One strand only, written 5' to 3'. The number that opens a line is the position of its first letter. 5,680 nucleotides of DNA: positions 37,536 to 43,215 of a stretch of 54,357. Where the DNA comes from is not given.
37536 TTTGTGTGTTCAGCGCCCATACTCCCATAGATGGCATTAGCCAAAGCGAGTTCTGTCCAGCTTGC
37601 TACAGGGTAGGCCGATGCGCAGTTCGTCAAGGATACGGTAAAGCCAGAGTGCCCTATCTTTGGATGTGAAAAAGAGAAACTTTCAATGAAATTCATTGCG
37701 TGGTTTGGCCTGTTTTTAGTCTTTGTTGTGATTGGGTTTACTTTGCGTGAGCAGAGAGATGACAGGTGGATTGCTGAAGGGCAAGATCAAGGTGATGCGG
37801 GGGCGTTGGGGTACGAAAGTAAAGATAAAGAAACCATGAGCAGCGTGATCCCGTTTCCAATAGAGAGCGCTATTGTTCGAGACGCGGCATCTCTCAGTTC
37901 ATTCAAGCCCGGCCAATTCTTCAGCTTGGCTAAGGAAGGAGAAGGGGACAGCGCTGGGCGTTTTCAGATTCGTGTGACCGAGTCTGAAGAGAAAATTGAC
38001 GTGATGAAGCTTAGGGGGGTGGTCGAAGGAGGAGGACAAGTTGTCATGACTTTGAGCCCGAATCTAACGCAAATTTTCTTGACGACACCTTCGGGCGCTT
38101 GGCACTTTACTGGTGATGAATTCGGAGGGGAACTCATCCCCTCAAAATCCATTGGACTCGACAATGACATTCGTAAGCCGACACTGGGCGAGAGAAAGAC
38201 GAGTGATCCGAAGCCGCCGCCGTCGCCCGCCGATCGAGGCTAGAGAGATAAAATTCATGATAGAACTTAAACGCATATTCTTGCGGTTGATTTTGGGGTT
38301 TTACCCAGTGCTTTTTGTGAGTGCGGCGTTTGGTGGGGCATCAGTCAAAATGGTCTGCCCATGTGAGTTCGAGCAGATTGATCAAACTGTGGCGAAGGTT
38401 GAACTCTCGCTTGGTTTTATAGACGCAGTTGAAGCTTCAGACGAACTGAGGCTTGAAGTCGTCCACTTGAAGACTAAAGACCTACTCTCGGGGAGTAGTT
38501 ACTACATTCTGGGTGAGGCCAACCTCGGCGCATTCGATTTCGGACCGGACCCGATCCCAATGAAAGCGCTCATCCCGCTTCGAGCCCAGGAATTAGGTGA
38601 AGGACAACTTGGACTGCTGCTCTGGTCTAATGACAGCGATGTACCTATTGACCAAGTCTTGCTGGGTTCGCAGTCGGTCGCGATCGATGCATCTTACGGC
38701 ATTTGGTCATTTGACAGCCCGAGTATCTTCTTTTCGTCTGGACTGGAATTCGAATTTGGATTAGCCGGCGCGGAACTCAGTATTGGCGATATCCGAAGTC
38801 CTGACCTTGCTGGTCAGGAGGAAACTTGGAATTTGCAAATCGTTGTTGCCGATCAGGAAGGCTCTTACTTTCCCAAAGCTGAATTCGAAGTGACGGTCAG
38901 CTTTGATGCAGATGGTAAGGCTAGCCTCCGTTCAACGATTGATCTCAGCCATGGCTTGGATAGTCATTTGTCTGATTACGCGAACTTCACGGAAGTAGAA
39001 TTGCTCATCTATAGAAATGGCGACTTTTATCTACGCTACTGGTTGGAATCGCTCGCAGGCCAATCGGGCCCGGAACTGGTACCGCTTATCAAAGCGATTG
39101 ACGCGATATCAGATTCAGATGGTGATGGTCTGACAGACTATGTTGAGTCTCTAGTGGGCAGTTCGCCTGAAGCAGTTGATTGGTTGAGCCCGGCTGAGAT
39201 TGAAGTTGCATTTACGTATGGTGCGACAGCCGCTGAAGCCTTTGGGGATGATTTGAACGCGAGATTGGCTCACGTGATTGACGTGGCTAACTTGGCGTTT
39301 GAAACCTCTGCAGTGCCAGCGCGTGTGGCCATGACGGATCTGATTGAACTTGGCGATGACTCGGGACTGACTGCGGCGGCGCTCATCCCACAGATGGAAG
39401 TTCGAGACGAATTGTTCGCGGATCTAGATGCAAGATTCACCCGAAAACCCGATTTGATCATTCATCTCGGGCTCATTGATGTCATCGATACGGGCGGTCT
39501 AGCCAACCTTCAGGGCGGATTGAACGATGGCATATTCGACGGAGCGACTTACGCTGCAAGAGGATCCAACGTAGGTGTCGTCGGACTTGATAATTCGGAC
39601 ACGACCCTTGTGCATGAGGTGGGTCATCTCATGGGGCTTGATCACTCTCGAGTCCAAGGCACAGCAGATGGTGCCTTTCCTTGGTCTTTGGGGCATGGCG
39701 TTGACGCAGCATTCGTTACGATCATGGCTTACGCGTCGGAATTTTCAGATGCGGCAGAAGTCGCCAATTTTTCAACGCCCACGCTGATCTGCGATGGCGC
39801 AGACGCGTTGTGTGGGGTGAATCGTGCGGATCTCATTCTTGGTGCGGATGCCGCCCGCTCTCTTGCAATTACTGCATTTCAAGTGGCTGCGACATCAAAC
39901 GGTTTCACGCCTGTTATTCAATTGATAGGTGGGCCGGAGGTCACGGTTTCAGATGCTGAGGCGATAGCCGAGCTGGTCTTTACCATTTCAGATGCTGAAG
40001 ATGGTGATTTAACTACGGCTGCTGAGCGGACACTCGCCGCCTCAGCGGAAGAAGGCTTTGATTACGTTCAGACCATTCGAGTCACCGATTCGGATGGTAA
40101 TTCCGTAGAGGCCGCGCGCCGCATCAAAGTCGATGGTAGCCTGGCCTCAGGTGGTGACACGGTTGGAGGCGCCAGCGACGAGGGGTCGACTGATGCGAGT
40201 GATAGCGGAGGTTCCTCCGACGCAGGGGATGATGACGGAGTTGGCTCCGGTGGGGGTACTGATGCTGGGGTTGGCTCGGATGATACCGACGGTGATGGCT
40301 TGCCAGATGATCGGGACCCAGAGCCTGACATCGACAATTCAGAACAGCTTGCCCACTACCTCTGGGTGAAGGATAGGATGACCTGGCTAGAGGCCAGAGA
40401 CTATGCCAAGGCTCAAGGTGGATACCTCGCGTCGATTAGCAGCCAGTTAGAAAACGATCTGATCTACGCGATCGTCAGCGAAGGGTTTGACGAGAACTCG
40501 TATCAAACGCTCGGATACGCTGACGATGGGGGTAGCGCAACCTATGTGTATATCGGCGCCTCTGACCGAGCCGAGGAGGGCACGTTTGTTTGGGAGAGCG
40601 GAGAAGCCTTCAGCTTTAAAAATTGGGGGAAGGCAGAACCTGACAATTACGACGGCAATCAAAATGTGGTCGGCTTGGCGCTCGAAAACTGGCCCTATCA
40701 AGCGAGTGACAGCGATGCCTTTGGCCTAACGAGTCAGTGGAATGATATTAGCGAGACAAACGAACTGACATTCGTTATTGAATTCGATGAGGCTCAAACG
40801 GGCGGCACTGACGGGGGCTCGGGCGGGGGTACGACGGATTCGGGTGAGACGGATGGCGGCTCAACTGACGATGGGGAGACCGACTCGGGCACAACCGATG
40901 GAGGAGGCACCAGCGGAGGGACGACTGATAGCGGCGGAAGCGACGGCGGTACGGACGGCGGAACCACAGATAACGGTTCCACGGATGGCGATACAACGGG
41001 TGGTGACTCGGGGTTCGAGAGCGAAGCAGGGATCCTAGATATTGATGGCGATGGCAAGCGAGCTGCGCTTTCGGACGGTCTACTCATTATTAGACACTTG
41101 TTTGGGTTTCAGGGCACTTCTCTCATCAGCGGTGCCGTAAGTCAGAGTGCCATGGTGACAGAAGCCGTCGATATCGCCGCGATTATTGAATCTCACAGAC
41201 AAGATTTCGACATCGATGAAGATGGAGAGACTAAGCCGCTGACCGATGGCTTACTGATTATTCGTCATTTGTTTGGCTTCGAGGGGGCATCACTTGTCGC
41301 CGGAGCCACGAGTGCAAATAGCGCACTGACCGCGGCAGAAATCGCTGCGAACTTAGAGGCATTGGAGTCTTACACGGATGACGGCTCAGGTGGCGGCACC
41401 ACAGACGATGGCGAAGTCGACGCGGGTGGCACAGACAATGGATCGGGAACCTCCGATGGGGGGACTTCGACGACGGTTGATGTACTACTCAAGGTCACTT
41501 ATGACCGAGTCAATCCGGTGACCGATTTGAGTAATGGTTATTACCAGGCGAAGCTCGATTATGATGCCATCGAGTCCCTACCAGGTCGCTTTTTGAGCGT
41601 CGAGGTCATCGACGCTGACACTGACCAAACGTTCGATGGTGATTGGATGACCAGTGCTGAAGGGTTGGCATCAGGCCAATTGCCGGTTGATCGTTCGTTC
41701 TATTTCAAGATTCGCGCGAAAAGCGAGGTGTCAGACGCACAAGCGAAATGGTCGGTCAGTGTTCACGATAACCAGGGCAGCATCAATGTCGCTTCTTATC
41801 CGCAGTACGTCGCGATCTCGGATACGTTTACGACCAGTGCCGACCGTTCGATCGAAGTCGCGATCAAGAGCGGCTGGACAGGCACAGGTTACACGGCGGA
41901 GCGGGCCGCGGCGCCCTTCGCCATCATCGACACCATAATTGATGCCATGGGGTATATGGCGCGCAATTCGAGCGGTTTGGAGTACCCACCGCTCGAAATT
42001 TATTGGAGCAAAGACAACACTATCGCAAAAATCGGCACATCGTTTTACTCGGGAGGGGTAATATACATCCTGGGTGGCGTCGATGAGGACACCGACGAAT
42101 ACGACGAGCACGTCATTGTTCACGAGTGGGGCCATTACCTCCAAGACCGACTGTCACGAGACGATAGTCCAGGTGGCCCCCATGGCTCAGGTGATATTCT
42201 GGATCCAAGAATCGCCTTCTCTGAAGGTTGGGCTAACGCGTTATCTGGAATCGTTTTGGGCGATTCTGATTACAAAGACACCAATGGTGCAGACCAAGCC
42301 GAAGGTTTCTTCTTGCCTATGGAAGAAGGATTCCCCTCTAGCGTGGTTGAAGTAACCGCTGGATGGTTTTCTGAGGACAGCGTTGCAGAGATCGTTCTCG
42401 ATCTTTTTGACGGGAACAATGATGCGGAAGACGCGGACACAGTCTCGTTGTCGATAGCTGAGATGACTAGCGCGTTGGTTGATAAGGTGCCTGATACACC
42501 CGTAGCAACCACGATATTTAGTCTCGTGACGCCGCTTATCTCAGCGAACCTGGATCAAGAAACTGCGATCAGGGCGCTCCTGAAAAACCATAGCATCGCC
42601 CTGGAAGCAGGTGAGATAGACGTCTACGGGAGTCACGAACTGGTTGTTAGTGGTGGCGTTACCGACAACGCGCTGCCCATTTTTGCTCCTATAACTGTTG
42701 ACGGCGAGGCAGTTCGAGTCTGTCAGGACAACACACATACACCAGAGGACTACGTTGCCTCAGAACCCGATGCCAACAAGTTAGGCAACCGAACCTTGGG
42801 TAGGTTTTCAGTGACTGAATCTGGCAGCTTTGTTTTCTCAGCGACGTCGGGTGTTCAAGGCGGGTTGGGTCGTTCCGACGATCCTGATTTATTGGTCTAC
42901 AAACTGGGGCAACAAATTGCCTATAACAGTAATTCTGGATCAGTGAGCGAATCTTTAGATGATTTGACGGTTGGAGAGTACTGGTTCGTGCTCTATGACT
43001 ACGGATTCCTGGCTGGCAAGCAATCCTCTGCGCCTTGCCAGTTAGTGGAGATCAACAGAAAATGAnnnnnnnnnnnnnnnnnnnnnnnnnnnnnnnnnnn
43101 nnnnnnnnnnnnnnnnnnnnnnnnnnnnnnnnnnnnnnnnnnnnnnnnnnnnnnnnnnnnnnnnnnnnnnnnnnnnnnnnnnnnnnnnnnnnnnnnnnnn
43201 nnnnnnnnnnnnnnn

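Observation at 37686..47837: Candidate non-cellulosomal cohesin-dockerin surface-display locus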

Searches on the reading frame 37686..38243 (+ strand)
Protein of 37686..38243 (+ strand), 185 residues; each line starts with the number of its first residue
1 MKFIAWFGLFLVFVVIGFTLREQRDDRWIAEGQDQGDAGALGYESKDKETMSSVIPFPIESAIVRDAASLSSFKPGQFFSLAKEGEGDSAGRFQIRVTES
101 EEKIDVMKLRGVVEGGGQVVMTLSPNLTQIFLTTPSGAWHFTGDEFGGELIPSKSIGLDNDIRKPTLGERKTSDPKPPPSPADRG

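Call 3: search_protein_families(library=pfam, proteins=[window:37686-38243:+], max_evalue=0.1)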
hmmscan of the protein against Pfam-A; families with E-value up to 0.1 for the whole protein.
window:37686-38243:+ (185 aa): 1 family
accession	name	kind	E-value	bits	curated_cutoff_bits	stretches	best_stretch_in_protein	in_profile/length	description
PF01491.21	Frataxin_Cyay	-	0.0069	16.9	21.3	1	102-145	36-78/107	Frataxin-like domain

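Call 4: search_protein_families(library=ncbifam, proteins=[window:37686-38243:+], max_evalue=0.1)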
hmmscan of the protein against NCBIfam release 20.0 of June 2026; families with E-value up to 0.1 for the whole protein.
window:37686-38243:+ (185 aa): 0 families

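Call 65: search_protein_families(library=ncbifam, proteins=[window:37686-38243:+], max_evalue=1)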
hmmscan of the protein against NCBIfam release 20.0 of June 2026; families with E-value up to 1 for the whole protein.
window:37686-38243:+ (185 aa): 1 family
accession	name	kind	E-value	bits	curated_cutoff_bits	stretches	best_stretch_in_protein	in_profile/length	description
TIGR03421.1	FeS_CyaY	equivalog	0.18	11.7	53.25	1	100-145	31-74/104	iron donor protein CyaY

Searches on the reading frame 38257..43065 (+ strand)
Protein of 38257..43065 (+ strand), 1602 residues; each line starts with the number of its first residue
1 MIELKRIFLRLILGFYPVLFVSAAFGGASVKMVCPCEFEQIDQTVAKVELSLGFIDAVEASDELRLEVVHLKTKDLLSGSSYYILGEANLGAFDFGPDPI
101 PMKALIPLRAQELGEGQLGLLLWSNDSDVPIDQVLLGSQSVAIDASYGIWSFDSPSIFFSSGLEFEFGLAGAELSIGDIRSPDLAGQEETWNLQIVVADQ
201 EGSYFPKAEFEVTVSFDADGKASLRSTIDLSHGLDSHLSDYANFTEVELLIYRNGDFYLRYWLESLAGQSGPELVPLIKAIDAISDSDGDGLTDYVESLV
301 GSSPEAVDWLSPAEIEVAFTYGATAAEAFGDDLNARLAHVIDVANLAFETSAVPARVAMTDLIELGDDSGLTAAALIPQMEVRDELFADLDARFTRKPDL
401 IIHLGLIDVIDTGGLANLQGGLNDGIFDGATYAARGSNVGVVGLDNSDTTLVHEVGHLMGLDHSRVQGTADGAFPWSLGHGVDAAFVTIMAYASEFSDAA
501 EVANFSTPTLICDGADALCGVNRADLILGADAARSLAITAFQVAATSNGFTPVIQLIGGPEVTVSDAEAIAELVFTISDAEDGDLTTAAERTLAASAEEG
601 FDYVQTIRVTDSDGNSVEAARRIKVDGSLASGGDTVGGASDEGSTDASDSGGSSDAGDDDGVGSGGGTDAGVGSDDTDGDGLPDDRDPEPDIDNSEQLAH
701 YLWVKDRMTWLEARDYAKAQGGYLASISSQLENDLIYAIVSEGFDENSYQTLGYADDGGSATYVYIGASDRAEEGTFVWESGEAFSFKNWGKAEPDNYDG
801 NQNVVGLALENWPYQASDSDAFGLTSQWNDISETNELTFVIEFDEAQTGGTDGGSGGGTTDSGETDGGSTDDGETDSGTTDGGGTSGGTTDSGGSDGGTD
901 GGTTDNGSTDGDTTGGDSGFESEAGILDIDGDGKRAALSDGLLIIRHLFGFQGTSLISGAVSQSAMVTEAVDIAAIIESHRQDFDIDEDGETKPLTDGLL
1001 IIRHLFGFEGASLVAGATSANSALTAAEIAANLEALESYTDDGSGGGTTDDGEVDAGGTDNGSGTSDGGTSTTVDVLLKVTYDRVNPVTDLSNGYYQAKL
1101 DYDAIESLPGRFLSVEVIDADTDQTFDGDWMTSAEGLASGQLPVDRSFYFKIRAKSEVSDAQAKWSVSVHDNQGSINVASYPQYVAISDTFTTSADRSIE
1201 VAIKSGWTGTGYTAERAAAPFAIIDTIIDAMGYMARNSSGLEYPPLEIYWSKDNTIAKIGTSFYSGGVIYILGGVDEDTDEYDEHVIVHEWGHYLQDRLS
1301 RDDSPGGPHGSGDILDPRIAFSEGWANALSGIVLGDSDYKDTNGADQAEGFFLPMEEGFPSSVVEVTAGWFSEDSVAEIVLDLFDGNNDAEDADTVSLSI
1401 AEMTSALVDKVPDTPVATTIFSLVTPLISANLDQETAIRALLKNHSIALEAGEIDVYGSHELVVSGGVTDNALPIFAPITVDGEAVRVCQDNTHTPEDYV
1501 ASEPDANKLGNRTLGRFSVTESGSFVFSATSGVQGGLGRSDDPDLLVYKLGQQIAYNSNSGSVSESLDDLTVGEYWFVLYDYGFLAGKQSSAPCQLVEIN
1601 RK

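Call 3: search_protein_families(library=pfam, proteins=[window:38257-43065:+], max_evalue=0.1)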
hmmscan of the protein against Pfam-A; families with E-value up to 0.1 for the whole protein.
window:38257-43065:+ (1602 aa): 6 families
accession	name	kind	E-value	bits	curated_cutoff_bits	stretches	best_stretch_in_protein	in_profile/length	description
PF13583.11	Reprolysin_4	-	2.4e-08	34.3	22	1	315-506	7-188/203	Metallo-peptidase family M12B Reprolysin-like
PF13688.12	Reprolysin_5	-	7.4e-08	33.3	27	1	314-500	4-190/196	Metallo-peptidase family M12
PF00059.27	Lectin_C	-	2.8e-07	31.7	22.6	1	707-807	2-85/107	Lectin C-type domain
PF13582.12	Reprolysin_3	-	3.7e-06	27.9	22.4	1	335-464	2-123/123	Metallo-peptidase family M12B Reprolysin-like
PF00413.30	Peptidase_M10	-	0.00043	20.6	24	1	446-468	107-129/159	Matrixin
PF10462.15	Peptidase_M66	-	0.00097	18.6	20.6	1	436-483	180-229/306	Peptidase M66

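Call 4: search_protein_families(library=ncbifam, proteins=[window:38257-43065:+], max_evalue=0.1)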
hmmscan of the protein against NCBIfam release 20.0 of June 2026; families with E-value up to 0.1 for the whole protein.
window:38257-43065:+ (1602 aa): 2 families
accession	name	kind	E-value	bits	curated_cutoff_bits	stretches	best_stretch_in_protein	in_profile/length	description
NF052434.1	Mep72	equivalog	4.1e-32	111.5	645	1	320-545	7-230/573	biofilm-associated metzincin protease Mep72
NF041905.1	MXAN_2677_2678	equivalog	0.01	14.9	250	1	449-468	186-205/283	myxosortase-dependent metalloprotease, MXAN_2677/MXAN_2678 family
